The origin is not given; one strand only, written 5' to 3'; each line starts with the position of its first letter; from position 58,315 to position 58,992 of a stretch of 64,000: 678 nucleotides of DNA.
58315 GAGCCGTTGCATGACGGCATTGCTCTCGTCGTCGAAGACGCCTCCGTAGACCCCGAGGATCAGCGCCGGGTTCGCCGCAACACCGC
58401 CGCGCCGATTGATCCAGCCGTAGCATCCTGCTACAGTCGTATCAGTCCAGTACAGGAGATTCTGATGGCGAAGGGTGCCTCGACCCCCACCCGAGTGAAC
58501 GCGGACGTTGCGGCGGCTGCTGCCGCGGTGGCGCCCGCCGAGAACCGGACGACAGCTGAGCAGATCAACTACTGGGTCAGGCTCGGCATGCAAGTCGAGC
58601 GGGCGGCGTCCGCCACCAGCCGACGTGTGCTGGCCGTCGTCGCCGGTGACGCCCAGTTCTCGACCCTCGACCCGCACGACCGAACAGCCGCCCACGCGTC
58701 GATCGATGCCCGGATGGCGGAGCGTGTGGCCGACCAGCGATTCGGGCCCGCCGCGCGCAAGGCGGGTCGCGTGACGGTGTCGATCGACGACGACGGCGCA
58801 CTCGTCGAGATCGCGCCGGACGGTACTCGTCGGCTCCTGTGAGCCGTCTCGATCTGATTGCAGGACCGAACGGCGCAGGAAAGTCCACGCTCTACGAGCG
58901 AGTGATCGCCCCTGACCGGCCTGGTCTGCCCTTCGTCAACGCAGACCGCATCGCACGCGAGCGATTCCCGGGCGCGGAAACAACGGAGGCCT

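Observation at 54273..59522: A TGT-N-ACA palindrome occurs six times in 5.3 kb, four times exactly 8 nt upstream of a TANNNT box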

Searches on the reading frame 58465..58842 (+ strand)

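Call 11: search_protein_families(library=pfam, proteins=[window:58465-58842:+], max_evalue=0.01)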
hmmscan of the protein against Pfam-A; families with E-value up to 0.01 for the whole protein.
window:58465-58842:+ (125 aa): 1 family
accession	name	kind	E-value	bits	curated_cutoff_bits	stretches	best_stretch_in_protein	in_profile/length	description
PF11903.14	ParD_like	-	1e-06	29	23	1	8-63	3-58/73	ParD-like antitoxin of type II bacterial toxin-antitoxin system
